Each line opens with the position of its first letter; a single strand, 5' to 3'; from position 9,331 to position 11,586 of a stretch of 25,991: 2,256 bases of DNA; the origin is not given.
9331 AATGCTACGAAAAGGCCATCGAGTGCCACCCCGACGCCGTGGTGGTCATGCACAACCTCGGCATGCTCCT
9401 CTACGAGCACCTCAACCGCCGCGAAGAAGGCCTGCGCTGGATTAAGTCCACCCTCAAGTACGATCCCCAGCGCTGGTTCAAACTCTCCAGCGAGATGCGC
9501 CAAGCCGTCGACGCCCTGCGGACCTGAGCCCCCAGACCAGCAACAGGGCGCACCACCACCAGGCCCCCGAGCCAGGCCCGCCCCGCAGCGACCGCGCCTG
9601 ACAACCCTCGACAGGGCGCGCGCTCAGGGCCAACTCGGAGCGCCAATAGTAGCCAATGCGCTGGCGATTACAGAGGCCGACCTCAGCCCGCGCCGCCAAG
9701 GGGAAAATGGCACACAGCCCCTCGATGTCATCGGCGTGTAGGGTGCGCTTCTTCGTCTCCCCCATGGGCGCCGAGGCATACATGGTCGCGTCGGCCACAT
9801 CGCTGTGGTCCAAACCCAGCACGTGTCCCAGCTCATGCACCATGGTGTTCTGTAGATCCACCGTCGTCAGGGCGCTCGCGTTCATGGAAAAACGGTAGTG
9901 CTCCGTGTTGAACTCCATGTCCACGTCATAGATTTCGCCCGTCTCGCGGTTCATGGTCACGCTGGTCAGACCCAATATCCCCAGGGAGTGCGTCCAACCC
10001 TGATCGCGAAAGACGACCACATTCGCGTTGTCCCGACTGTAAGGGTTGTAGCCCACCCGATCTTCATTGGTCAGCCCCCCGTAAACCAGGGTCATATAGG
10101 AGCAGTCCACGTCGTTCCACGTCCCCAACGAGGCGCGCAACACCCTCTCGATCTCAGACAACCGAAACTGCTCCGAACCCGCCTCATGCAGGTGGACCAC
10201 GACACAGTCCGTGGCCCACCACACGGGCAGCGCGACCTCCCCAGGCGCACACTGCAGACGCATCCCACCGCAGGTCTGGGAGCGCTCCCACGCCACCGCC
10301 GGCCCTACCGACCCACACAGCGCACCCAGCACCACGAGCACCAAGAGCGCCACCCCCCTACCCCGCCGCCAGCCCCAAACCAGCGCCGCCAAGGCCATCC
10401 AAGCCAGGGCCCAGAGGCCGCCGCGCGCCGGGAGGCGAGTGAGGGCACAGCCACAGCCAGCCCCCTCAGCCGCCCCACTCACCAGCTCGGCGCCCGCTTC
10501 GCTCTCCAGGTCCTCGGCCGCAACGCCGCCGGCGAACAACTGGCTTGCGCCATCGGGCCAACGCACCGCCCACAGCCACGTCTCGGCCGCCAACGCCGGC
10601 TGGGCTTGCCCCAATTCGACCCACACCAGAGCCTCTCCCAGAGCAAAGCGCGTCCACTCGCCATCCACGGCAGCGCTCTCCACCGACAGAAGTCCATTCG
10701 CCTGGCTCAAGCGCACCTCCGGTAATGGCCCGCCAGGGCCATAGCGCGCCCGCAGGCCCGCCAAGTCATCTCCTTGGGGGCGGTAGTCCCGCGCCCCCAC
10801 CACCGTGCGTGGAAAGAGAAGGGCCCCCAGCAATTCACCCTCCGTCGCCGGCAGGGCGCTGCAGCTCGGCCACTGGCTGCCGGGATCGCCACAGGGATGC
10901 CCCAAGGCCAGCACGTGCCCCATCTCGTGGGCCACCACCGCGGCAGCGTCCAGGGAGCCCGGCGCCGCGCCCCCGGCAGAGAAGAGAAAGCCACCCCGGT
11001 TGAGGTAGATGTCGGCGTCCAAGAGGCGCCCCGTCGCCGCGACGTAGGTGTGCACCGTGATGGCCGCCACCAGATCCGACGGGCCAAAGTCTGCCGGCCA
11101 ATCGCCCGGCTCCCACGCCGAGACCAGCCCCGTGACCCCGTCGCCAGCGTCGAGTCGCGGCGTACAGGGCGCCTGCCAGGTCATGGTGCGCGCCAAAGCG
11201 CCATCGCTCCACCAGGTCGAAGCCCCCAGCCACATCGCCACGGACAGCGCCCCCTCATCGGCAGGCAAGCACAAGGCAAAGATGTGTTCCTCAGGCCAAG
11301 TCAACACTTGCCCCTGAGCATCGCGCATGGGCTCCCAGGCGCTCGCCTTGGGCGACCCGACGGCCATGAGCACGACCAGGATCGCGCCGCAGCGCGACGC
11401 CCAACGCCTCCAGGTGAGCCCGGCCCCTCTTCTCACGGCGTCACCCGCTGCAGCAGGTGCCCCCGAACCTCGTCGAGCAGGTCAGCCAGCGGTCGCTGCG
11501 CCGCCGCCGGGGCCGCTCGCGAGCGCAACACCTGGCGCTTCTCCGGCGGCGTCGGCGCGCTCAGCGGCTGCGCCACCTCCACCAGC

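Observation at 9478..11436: Two matrixin protease modules in one ORF, joined by an internal MYXO-CTERM-like tail fused to a signal-peptide-like segment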

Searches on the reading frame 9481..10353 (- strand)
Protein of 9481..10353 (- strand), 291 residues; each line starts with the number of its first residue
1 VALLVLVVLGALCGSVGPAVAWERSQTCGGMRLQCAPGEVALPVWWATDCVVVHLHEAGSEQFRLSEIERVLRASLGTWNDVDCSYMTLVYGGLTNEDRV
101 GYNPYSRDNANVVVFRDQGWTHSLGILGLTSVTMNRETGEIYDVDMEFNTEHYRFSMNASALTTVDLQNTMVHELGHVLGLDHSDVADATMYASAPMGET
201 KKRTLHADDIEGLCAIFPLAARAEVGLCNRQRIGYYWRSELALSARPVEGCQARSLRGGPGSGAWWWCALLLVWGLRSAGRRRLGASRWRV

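Call 7: search_protein_families(library=ncbifam, proteins=[window:9481-10353:-], max_evalue=10)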
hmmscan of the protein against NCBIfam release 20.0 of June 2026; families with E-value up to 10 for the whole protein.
seq(291 aa): 9 families
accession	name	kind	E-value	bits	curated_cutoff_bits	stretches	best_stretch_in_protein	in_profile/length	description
NF041905.1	MXAN_2677_2678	equivalog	2.3e-41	141.7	250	2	120-256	127-266/283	myxosortase-dependent metalloprotease, MXAN_2677/MXAN_2678 family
NF041938.1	RSIGE_not_HEIGH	exception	3.6e-08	33.1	375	1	160-221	181-242/325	MYXO-CTERM-anchored inactivated metalloprotease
TIGR03935.1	fragilysin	equivalog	6.4e-06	25.3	190.7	1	108-194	293-365/386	fragilysin family metalloproteinase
NF038122.1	metallo_LGF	subfamily_domain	2.2e-05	24.6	80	1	136-190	113-165/274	NF038122 family metalloprotease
NF033823.0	archmetzin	subfamily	3.7e-05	23.8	145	1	160-203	115-158/170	archaemetzincin family Zn-dependent metalloprotease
NF052434.1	Mep72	equivalog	0.0092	14.6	645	1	158-189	124-156/573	biofilm-associated metzincin protease Mep72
TIGR03952.1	metzin_BF0631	equivalog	0.011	14.8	208.1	1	159-184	224-249/351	zinc-dependent metalloproteinase lipoprotein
NF035945.1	Zn_serralysin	subfamily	0.014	14.6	500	1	148-189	143-183/462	serralysin family metalloprotease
NF033511.1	metallo_CpaA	exception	0.054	11.8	750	1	170-194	496-521/575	metalloendopeptidase CpaA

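Call 17: search_protein_representatives(protein=window:9481-10353:-)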
Query: 291 residues. Proteins with E-value up to 0.001 (for the whole library): 9051; up to 1e-10: 3368; up to 1e-30: 244. The best 150 are listed.
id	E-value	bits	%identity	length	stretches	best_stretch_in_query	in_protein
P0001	7.8e-201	681.9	89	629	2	2-291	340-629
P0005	7.3e-117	406.2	46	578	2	13-244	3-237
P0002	8.9e-109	379.6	41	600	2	7-283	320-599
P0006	3.5e-85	302.2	52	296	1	6-271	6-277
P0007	4.0e-81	288.8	47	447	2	9-239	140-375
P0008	2.4e-72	260.0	54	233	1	59-274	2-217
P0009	3.0e-66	240.0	43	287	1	17-286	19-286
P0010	3.8e-66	239.7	39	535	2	42-218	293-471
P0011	2.0e-65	237.2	38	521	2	68-218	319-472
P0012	4.7e-65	236.1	39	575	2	59-270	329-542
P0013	7.3e-64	232.1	45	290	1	17-280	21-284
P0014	2.3e-63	230.5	40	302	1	3-258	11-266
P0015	7.6e-63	228.8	43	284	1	6-283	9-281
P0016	7.2e-62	225.6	40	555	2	42-286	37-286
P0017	8.4e-62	225.4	44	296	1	9-281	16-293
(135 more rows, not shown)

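Call 22: find_related_loci(query=A1, collection=genome_contigs, flank=4000)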
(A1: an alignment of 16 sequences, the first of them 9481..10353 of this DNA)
Query A1 (291 aa) in genome_contigs; peptide patterns used: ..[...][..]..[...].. (x = any residue, [..] = any of these).
599 stretches matched a pattern (row limit reached: there are more); 381 encode a relative of the query (tblastn E <= 1e-3); the best 80 are kept; 79 distinct loci.
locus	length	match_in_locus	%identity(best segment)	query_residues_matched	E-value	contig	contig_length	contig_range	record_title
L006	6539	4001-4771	53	1-251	4e-90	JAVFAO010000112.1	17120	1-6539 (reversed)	MAG: Myxococcota bacterium isolate BF4_93 NODE_10237_length_17120_cov_4.326840_Biofilm4, whole genome shotgun sequence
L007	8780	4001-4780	44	1-242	3e-62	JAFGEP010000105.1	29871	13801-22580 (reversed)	MAG: Bradymonadales bacterium isolate Zod_Metabat.1238 k87_9257939, whole genome shotgun sequence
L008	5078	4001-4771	41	19-277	3e-62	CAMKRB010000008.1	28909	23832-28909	MAG: uncultured Myxococcales bacterium isolate SRR12081292_bin.20_metaWRAP_v1.3_MAG genome assembly, contig: ERZ12289771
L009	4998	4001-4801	38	15-284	2e-56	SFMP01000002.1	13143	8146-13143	MAG: Myxococcales bacterium isolate W2P31.034 Contig96, whole genome shotgun sequence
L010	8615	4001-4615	42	19-222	1e-55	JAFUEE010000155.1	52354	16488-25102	MAG: Proteobacteria bacterium isolate RGIG4413 Roe_deer_Omasum-2__c291221, whole genome shotgun sequence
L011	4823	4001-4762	37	18-274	1e-55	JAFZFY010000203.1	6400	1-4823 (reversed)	MAG: Proteobacteria bacterium isolate RGIG7731 Water_buffalos_Rectum-3__c259952, whole genome shotgun sequence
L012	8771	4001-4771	36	19-286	5e-54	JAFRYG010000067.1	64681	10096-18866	MAG: Proteobacteria bacterium isolate RGIG2907 Goat_Omasum.Co__c762278, whole genome shotgun sequence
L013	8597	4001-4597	44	18-218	8e-51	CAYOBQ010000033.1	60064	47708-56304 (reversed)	MAG TPA_asm: uncultured Nannocystaceae bacterium isolate SRP077602_co1_395 genome assembly, contig: NODE_1193_length_600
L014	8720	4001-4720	39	3-231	2e-50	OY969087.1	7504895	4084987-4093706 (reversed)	MAG: uncultured delta proteobacterium isolate MFD01721.bin.c.1 genome assembly, chromosome: 1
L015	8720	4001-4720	38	3-233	1e-49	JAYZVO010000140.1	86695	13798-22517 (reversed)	MAG: Myxococcota bacterium isolate XB_MAG542 DB_MAG542_0173, whole genome shotgun sequence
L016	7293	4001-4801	39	12-290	2e-49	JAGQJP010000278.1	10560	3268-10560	MAG: Myxococcales bacterium isolate HKST-UBA33 k127_1178019, whole genome shotgun sequence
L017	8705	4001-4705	41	3-218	2e-48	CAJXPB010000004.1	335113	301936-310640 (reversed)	MAG TPA_asm: uncultured proteobacterium isolate SRR6201613_bin.14_MetaBAT_v2.12.1_MAG genome assembly, contig: NODE_9_le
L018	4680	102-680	45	34-218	2e-46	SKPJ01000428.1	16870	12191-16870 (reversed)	MAG: Myxococcales bacterium isolate CSSed162cmA_369 CSSed16-2cmA-8326, whole genome shotgun sequence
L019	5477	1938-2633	40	1-219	3e-45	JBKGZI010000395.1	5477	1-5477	MAG: Persicimonas sp. isolate C5M10_1 NODE_7075_length_5477_cov_9.369605, whole genome shotgun sequence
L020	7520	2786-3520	37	2-259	1e-44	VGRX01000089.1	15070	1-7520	MAG: Deltaproteobacteria bacterium isolate K_DeepCast_100m_m2_324 K_DeepCast_100m_m2_324_Ga0194127_10005406, whole genom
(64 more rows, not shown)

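Call 44: search_solved_structures(query=window:9481-10353:-, max_evalue=0.01, show_alignments=1)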
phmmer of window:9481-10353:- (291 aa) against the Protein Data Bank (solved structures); distinct sequences matched with E-value up to 0.01: 64 (the best 60 are shown).
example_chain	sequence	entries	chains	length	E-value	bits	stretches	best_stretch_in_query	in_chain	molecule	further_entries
1mnc_A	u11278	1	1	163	1e-05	28.1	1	158-218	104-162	NEUTROPHIL COLLAGENASE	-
1bzs_A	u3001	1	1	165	2.4e-05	26.9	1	165-217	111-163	NEUTROPHIL COLLAGENASE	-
1i73_A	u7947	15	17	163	2.5e-05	26.8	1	165-217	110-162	NEUTROPHIL COLLAGENASE | MATRIX METALLO PROTEINASE-8 (MET80 FORM) | Matrix Metalloproteinase 8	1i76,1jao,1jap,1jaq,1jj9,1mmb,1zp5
1jan_A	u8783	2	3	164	2.5e-05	26.8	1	165-217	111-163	MATRIX METALLO PROTEINASE-8 (PHE79 FORM) | NEUTROPHIL COLLAGENASE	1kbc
3tt4_A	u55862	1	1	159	2.5e-05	26.8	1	165-217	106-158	Neutrophil collagenase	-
1a85_A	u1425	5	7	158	2.5e-05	26.8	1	165-217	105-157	MMP-8 | Matrix Metalloproteinase 8 | Neutrophil collagenase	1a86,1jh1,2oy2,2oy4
2xs4_A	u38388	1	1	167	5.2e-05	25.7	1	138-209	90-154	KARILYSIN PROTEASE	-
2xs3_A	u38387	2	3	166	5.3e-05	25.7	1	137-209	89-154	KARILYSIN PROTEASE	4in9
4xct_A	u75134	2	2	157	7.2e-05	25.3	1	171-215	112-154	Matrix metalloproteinase-9,Matrix metalloproteinase-9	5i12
8b2q_A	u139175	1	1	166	7.4e-05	25.2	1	139-209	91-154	Karilysin long form Kly38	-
4wzv_A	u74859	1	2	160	7.4e-05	25.2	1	171-215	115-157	Matrix metalloproteinase-9,Matrix metalloproteinase-9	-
4h2e_A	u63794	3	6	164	7.8e-05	25.1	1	171-215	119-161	Matrix metalloproteinase-9 | Matrix metalloproteinase-9,Matrix metalloproteinase-9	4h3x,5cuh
1gkc_A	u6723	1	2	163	9.5e-05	24.9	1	171-214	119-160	92 KDA TYPE IV COLLAGENASE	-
5ue3_A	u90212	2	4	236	0.00014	24.3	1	171-215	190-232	Matrix metalloproteinase-9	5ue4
8k5v_A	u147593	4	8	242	0.00016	24.1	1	171-215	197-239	Matrix metalloproteinase-9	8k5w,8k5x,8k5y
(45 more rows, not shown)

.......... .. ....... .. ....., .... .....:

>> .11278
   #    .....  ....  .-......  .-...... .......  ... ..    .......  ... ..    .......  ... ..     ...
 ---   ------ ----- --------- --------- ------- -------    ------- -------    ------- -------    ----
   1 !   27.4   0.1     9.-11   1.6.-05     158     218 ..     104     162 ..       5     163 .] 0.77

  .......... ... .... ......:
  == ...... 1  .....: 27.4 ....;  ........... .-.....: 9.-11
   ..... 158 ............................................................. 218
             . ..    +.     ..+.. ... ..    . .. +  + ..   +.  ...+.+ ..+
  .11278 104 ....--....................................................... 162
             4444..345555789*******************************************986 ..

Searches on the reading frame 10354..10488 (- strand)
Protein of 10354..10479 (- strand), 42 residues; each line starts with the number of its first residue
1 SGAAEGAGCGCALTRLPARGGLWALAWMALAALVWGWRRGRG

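Call 7: search_protein_families(library=ncbifam, proteins=[window:10354-10479:-], max_evalue=10)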
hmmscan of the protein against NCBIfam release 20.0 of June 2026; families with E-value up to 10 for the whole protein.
seq(42 aa): 1 family
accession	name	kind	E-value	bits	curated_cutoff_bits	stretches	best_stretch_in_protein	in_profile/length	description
TIGR03901.2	MYXO-CTERM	domain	0.021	15.2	20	1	6-41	1-34/34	MYXO-CTERM sorting domain-containing protein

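Call 35: search_protein_families(library=ncbifam, alignment_id=A2, max_evalue=1)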
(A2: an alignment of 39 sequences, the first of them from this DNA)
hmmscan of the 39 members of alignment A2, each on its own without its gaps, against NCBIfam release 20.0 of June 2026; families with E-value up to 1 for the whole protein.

A. member 1, seq(45 aa): 1 family
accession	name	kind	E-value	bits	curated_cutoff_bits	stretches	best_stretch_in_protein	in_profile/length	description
TIGR03901.2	MYXO-CTERM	domain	0.026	14.9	20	1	9-44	1-34/34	MYXO-CTERM sorting domain-containing protein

B. families by the number of members that match (of 39 scanned): 27 families (the first 25 are shown)
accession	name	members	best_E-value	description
TIGR03901.2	MYXO-CTERM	31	7e-08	MYXO-CTERM sorting domain-containing protein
TIGR03382.1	GC_trans_RRR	15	0.00016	MYXO-CTERM sorting domain-containing protein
NF033191.4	JDVT-CTERM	8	4.2e-05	JDVT-CTERM domain-containing protein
NF045522.1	MXAN_2561_fam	8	0.0043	MXAN_2561 family MXYO-CTERM-anchored protein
NF041936.1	MXAN_0125_fam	8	0.0091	MXAN_0125 family MYXO-CTERM protein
NF045638.1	Mrt_dep_phytase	7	0.00063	myxosortase-dependent phytase-like phosphatase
NF038112.1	myxo_dep_M36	6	0.00078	myxosortase-dependent M36 family metallopeptidase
NF041894.1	MXAN_6652_fam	5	0.01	MXAN_6652 family MXYO-CTERM-anchored protein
NF058571.1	GVDTG_CTERM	3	0.0041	GVDTG sorting domain-containing protein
NF051874.1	PVV_CTERM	3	0.02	PVV-CTERM domain-containing choice-of-anchor G protein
NF045523.1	MXAN_5453_fam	3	0.042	MXAN_5453 family MXYO-CTERM-anchored protein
TIGR02595.1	PEP_CTERM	2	0.055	PEP-CTERM sorting domain-containing protein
NF038115.1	SVAGG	2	0.28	SVAGG family GlyGly-CTERM protein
TIGR01167.1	LPXTG_anchor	1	0.0095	LPXTG cell wall anchor domain-containing protein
TIGR03501.1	GlyGly_CTERM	1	0.027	GlyGly-CTERM sorting domain-containing protein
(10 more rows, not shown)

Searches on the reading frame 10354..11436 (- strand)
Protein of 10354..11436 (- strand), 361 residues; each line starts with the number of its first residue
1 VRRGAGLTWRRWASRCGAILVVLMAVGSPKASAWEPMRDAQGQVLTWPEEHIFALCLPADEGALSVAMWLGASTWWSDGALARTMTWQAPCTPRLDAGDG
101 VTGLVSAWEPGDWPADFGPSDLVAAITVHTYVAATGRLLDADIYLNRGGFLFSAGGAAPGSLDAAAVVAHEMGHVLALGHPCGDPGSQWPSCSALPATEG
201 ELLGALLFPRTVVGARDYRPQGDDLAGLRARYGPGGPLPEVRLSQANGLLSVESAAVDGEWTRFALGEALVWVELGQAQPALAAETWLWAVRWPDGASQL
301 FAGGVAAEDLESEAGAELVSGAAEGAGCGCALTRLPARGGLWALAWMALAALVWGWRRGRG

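Call 7: search_protein_families(library=ncbifam, proteins=[window:10354-11436:-], max_evalue=10)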
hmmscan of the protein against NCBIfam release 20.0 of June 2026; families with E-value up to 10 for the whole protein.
seq(361 aa): 3 families
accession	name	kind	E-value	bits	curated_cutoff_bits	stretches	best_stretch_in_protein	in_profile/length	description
NF041905.1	MXAN_2677_2678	equivalog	1e-08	34.6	250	1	123-181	133-201/283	myxosortase-dependent metalloprotease, MXAN_2677/MXAN_2678 family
NF038122.1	metallo_LGF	subfamily_domain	2.1e-05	24.7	80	1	135-178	113-157/274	NF038122 family metalloprotease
TIGR03296.1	M6dom_TIGR03296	domain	0.25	11.2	110.8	1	164-179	166-181/286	M6 family metalloprotease domain-containing protein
